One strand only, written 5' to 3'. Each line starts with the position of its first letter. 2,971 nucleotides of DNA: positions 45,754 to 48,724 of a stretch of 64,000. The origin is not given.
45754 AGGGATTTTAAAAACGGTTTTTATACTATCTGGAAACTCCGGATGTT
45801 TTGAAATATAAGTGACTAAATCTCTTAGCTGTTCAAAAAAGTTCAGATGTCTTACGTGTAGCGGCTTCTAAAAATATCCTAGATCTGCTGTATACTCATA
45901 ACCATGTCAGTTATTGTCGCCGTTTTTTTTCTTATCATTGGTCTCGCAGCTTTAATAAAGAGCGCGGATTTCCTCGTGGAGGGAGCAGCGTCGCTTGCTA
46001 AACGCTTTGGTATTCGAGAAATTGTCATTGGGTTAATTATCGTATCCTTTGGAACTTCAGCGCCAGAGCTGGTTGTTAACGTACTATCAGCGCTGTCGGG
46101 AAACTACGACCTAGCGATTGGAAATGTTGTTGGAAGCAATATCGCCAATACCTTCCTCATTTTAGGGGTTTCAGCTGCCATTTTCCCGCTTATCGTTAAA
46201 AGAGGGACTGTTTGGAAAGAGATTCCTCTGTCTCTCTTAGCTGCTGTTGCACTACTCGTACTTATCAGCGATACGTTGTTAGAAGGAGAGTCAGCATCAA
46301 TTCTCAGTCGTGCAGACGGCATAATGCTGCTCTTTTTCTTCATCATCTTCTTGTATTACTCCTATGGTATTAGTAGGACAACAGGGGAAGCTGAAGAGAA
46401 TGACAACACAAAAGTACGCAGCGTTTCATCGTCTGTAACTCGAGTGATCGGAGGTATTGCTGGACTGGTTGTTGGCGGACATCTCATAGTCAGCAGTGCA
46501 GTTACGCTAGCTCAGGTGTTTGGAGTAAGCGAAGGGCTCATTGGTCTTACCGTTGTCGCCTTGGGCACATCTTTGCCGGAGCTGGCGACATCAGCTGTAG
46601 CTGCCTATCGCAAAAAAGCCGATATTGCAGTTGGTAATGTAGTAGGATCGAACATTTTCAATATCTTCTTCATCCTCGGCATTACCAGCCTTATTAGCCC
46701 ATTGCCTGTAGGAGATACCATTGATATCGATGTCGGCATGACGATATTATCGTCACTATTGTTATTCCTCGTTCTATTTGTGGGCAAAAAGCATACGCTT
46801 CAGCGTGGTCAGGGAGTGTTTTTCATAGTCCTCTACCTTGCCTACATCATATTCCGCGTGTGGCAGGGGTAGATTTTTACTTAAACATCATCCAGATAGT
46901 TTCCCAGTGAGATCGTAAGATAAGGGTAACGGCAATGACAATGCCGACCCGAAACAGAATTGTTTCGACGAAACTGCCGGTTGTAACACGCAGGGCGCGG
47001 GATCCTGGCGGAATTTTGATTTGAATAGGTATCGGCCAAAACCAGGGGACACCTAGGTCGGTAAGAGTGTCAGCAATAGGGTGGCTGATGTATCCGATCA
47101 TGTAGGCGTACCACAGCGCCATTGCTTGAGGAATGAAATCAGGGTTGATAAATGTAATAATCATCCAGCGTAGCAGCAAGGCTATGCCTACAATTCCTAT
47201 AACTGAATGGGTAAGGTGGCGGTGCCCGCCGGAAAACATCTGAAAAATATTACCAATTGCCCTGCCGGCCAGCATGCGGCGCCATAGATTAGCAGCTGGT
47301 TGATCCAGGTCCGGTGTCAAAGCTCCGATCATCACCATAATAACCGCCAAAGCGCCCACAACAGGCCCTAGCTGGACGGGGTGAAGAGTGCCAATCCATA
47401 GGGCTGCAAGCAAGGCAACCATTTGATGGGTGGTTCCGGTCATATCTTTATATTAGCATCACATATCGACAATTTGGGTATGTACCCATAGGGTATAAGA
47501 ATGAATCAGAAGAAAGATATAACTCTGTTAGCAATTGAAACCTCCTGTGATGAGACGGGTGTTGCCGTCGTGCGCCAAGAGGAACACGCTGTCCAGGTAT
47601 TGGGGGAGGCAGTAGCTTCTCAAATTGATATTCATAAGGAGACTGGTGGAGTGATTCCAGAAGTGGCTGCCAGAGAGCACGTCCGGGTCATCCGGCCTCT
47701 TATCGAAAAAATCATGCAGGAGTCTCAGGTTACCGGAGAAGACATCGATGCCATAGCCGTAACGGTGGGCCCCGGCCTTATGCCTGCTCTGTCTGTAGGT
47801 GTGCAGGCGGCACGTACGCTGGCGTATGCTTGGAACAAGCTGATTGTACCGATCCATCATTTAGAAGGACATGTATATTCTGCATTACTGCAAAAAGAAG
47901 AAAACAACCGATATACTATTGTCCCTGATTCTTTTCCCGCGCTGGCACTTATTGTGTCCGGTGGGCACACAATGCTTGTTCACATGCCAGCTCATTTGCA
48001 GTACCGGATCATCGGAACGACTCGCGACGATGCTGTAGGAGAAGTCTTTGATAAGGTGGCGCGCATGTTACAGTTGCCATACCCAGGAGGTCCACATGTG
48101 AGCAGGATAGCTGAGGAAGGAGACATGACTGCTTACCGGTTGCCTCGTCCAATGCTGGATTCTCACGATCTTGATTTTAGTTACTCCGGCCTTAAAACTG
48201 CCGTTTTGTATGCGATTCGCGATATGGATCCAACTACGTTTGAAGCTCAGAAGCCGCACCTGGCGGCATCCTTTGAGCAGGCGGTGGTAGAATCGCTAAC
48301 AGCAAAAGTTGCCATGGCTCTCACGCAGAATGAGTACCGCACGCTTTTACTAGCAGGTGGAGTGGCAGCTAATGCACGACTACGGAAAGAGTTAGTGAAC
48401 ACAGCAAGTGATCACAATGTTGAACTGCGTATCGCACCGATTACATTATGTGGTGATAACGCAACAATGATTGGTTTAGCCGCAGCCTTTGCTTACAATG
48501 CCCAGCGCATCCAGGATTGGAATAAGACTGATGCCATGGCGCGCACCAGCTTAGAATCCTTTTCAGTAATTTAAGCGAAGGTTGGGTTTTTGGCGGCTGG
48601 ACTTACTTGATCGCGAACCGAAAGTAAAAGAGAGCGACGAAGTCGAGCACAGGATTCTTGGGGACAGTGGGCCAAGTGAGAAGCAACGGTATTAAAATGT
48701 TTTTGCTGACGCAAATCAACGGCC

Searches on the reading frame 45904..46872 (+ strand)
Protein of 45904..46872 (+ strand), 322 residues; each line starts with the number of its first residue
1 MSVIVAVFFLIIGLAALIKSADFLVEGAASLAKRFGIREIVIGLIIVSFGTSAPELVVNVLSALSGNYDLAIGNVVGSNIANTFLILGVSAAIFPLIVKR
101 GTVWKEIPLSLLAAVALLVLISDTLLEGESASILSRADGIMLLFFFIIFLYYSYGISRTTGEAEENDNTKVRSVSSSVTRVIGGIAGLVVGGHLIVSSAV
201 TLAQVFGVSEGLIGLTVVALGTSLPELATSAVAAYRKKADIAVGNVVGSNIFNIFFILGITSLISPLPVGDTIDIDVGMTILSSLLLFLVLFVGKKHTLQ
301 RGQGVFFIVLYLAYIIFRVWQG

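Call 15: search_protein_families(library=pfam, proteins=[window:45904-46872:+], max_evalue=0.001)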
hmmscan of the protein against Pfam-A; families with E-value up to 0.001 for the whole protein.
window:45904-46872:+ (322 aa): 1 family
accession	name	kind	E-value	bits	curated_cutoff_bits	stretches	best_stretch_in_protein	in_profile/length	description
PF01699.29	Na_Ca_ex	-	9.9e-67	224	24.9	2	181-320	6-151/151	Sodium/calcium exchanger protein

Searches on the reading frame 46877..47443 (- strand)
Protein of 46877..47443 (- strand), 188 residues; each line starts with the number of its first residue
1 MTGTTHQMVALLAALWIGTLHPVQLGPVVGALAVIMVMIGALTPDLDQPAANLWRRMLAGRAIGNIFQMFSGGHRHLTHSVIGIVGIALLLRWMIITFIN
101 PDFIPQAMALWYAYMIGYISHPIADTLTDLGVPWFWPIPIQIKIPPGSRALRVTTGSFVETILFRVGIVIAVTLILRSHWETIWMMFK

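Call 51: search_protein_families(library=pfam, proteins=[window:46877-47443:-], max_evalue=0.001)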
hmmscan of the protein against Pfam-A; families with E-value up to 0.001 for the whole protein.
window:46877-47443:- (188 aa): 1 family
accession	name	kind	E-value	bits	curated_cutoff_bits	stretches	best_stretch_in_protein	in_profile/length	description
PF04307.19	YdjM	-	4.5e-23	82.1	29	1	1-161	1-145/176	YdjM inner membrane protein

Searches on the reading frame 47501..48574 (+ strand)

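Call 15: search_protein_families(library=pfam, proteins=[window:47501-48574:+], max_evalue=0.001)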
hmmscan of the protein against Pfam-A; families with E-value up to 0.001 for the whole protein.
window:47501-48574:+ (357 aa): 2 families
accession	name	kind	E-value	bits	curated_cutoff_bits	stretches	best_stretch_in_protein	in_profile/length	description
PF00814.31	TsaD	-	2.7e-89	299.8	24.8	1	32-325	1-263/264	tRNA N6-adenosine threonylcarbamoyltransferase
PF22521.2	HypF_C_2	-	4.7e-06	27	27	1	248-321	163-236/241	Carbamoyltransferase, Kae1-like Domain, second subdomain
